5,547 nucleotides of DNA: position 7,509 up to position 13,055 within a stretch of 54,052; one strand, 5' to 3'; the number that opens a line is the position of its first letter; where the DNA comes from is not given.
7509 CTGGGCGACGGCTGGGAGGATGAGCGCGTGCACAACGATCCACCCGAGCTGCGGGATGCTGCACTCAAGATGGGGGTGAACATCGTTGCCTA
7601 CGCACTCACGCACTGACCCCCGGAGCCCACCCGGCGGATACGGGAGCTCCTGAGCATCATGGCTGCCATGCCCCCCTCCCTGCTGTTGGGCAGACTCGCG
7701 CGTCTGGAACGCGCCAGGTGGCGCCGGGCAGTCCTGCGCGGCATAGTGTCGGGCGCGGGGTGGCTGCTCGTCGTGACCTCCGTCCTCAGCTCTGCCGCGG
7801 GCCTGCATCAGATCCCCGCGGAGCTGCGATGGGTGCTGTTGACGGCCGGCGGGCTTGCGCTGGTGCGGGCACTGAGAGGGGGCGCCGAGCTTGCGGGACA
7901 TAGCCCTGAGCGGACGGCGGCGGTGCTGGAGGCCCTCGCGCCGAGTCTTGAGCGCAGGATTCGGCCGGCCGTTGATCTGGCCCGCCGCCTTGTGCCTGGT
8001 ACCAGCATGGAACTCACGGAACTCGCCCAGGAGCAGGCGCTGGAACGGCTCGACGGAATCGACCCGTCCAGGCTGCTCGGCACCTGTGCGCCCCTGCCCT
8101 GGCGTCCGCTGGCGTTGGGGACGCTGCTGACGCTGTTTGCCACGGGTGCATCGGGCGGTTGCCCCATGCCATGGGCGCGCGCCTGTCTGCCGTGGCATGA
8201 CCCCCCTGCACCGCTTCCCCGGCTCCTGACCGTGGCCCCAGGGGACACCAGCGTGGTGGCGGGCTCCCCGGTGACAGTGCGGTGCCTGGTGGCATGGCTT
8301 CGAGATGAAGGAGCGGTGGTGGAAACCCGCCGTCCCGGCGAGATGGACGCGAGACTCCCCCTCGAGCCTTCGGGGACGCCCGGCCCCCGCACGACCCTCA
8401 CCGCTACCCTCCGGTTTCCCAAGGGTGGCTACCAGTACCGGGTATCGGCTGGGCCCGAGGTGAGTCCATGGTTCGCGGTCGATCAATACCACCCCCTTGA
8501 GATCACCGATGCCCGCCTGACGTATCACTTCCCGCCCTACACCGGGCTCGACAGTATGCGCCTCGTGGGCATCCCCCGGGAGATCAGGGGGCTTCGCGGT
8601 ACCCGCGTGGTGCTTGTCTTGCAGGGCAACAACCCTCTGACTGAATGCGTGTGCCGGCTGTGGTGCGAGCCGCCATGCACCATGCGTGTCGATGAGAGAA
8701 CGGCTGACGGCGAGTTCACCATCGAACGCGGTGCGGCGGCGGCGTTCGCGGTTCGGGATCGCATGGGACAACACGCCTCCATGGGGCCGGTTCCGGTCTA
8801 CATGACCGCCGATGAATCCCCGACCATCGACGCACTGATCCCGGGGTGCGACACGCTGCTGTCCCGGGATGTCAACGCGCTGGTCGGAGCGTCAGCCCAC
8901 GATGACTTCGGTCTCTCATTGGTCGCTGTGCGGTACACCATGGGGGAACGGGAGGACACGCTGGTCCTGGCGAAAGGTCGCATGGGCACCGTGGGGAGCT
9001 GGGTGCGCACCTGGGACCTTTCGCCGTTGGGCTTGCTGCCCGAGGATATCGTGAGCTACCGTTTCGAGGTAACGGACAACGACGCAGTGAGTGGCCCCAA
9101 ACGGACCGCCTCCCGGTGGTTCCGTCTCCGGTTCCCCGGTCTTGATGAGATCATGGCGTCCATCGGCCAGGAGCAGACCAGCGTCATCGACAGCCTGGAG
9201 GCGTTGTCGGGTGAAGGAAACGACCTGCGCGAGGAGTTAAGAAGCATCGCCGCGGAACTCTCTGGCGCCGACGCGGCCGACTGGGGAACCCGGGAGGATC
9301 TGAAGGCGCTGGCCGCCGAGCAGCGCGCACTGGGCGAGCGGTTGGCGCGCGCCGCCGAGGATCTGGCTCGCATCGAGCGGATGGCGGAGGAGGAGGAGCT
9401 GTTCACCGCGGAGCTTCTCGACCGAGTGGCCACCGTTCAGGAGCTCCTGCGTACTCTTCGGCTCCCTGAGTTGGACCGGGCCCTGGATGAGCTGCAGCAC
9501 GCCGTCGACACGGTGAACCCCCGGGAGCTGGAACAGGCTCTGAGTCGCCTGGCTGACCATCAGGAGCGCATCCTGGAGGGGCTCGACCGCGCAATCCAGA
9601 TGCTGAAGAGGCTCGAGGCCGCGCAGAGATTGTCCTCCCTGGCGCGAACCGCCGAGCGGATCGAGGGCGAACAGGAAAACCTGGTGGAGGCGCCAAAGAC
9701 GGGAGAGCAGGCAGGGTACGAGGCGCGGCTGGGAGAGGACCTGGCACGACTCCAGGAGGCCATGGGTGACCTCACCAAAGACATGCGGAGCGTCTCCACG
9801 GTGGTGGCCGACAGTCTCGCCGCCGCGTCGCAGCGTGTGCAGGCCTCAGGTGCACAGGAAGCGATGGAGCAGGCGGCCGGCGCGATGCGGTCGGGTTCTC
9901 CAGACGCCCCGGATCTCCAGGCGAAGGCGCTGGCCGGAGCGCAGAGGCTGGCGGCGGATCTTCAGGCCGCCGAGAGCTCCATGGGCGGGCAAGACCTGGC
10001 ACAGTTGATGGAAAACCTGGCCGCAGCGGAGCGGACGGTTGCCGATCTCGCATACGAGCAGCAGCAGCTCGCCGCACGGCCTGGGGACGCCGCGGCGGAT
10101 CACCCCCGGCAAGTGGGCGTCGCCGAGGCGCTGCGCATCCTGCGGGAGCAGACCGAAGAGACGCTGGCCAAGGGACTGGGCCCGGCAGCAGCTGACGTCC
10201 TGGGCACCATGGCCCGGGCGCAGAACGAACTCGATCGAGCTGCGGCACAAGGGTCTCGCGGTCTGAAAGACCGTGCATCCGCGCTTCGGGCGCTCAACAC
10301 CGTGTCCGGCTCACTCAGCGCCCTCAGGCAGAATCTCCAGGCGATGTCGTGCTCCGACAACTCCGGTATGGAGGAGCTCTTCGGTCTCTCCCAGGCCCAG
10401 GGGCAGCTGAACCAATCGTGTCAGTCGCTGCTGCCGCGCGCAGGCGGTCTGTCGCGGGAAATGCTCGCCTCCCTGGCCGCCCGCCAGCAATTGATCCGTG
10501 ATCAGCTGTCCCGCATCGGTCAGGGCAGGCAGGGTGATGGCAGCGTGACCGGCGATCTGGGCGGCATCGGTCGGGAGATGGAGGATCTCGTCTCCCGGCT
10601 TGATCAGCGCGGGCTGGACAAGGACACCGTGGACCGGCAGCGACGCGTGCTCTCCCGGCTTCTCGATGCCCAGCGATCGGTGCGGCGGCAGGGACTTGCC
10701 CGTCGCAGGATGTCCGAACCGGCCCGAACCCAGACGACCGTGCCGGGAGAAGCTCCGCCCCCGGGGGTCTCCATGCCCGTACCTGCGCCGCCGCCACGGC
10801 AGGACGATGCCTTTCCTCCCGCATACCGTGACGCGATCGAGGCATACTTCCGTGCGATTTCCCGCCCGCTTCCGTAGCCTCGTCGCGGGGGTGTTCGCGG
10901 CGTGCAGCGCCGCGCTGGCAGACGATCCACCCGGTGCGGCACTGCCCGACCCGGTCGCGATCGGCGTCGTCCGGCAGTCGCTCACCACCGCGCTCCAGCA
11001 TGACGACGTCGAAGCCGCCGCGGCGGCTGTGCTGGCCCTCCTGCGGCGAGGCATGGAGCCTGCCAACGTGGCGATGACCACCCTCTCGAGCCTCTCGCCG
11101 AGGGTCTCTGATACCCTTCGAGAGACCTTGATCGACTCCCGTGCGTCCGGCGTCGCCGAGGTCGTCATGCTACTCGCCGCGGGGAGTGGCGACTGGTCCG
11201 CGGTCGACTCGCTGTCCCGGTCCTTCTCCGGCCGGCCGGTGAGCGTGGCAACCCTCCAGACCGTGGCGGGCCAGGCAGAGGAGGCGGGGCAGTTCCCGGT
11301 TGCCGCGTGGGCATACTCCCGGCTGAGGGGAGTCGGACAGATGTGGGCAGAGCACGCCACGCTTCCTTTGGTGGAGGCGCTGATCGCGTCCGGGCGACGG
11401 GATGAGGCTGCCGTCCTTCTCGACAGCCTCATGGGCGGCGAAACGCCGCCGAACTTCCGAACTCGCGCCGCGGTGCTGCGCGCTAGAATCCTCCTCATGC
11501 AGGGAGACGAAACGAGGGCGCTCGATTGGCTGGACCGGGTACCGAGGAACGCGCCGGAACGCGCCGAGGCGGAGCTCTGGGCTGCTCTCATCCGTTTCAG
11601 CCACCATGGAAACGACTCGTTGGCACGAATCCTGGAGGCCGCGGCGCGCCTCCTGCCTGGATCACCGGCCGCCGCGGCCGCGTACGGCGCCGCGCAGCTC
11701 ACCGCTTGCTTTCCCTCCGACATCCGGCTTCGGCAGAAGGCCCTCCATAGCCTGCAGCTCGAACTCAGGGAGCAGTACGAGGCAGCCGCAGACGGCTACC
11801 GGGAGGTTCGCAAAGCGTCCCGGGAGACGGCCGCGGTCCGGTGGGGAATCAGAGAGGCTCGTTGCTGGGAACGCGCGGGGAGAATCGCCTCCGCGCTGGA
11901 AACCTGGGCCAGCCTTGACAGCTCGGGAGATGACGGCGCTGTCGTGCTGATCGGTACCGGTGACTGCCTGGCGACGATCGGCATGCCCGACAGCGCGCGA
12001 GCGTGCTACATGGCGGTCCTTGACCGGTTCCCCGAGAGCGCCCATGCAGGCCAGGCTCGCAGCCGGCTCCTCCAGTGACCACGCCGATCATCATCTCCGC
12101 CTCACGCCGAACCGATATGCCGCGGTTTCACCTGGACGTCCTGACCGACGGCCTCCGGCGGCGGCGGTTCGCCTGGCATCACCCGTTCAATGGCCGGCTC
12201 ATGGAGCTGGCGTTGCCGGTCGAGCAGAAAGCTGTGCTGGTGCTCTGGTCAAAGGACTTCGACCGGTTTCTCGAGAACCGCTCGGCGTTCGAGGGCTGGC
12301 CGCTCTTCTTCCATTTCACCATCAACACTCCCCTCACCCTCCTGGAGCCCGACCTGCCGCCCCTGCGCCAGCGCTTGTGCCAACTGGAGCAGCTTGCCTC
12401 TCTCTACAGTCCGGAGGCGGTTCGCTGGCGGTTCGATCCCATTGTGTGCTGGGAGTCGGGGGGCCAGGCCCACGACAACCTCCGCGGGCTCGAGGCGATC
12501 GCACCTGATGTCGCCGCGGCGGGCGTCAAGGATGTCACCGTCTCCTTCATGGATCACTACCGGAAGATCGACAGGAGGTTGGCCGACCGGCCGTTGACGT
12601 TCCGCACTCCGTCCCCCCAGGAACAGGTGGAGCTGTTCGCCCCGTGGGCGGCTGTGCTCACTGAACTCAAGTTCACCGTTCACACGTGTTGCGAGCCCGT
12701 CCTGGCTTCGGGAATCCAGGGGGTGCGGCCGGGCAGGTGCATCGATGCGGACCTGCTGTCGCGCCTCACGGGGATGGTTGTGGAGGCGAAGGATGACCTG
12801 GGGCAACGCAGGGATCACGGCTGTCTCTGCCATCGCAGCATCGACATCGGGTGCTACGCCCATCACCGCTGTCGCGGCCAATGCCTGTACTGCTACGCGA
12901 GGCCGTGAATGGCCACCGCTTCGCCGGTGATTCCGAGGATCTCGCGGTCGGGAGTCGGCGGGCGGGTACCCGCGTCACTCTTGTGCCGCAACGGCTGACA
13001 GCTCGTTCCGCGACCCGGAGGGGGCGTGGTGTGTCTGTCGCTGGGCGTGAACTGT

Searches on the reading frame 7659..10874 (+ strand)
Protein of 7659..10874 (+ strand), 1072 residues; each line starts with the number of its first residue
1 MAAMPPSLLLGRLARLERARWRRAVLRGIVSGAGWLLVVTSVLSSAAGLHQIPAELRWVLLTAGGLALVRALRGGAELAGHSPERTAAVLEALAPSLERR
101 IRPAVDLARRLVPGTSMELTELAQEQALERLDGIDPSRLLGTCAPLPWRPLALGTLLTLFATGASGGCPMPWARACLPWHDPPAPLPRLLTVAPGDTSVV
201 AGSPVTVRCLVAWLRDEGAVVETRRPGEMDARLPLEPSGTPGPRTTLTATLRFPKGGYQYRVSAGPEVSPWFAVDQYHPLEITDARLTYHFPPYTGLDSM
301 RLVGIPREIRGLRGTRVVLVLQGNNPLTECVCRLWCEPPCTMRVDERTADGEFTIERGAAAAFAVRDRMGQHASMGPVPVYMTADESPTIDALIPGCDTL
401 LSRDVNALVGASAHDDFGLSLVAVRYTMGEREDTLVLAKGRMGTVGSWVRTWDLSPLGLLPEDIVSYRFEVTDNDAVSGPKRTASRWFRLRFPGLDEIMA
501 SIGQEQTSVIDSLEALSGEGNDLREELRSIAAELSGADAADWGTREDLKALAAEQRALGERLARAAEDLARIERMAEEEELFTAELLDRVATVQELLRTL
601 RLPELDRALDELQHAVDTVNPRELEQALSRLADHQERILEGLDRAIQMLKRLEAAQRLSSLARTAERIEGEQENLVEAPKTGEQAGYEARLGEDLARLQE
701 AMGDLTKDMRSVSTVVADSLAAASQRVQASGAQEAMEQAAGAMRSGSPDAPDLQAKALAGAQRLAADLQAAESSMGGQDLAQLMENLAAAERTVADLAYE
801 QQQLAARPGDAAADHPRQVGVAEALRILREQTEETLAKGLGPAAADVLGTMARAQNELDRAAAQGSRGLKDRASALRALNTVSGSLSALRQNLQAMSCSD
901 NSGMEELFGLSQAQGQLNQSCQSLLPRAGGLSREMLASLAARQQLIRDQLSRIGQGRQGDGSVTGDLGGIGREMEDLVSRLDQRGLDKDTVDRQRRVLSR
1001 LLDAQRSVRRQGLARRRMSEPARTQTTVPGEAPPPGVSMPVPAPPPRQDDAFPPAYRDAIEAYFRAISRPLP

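Call 16: search_protein_families(library=pfam, proteins=[window:7659-10874:+], max_evalue=0.01)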
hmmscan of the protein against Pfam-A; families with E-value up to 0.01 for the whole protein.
window:7659-10874:+ (1072 aa): 0 families

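Call 89: search_protein_families(library=padloc, proteins=[window:7659-10874:+], max_evalue=0.001)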
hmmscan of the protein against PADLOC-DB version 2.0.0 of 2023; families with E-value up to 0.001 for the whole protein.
window:7659-10874:+ (1072 aa): 0 families

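Call 95: search_protein_families(library=ncbifam, proteins=[window:7659-10874:+], max_evalue=0.001)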
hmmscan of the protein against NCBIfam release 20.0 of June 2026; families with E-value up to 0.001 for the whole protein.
window:7659-10874:+ (1072 aa): 2 families
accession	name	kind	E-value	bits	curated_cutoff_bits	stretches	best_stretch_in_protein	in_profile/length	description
NF003034.1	PRK03918.1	equivalog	8.9e-05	20.6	700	1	500-704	196-395/878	DNA double-strand break repair ATPase Rad50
TIGR02169.1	SMC_prok_A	equivalog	0.00026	18.8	729.4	1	491-741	683-932/1165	chromosome segregation protein SMC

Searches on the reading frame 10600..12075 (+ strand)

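Call 16: search_protein_families(library=pfam, proteins=[window:10600-12075:+], max_evalue=0.01)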
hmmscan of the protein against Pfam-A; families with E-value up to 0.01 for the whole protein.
window:10600-12075:+ (492 aa): 7 families
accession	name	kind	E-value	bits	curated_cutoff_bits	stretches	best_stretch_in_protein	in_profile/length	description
PF14559.12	TPR_19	-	1.2e-08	35.6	25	0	289-324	26-61/68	Tetratricopeptide repeat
PF13174.12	TPR_6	-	2.1e-05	25.3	26.3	0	453-480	6-33/33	Tetratricopeptide repeat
PF07719.23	TPR_2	-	0.00053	20.3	27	0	449-479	3-33/34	Tetratricopeptide repeat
PF13428.12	TPR_14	-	0.00078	20.3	23.5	0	290-329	3-42/44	Tetratricopeptide repeat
PF09976.15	TPR_21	-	0.0034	17.6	25.5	0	247-313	72-138/193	Tetratricopeptide repeat-like domain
PF13432.12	TPR_16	-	0.0037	18.1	32.7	1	258-320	4-63/65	Tetratricopeptide repeat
PF13424.12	TPR_12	-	0.0059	17.2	30.1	0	431-478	28-76/77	Tetratricopeptide repeat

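Call 89: search_protein_families(library=padloc, proteins=[window:10600-12075:+], max_evalue=0.001)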
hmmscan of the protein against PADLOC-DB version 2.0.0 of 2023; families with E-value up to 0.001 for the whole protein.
window:10600-12075:+ (492 aa): 0 families

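Call 95: search_protein_families(library=ncbifam, proteins=[window:10600-12075:+], max_evalue=0.001)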
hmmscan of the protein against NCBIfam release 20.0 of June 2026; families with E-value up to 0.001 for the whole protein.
window:10600-12075:+ (492 aa): 1 family
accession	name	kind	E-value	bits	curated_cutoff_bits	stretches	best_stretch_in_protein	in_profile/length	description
TIGR02917.1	PEP_TPR_lipo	equivalog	0.00011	20.2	312.2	0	254-361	162-266/899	XrtA/PEP-CTERM system TPR-repeat protein PrsT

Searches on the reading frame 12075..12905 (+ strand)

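Call 16: search_protein_families(library=pfam, proteins=[window:12075-12905:+], max_evalue=0.01)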
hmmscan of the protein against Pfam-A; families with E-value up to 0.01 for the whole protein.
window:12075-12905:+ (277 aa): 1 family
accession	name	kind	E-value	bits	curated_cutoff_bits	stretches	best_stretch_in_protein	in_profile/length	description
PF08902.16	DUF1848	-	3.6e-56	191.3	30.5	1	6-275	1-262/262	Domain of unknown function (DUF1848)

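Call 89: search_protein_families(library=padloc, proteins=[window:12075-12905:+], max_evalue=0.001)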
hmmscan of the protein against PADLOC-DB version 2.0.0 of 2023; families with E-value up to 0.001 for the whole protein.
window:12075-12905:+ (277 aa): 1 family
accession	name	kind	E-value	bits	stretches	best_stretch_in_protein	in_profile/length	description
PDLC03815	RTasDUF1848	-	6.1e-40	135.5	1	5-275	1-238/242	DRT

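Call 95: search_protein_families(library=ncbifam, proteins=[window:12075-12905:+], max_evalue=0.001)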
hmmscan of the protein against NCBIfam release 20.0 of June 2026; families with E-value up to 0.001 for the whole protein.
window:12075-12905:+ (277 aa): 0 families
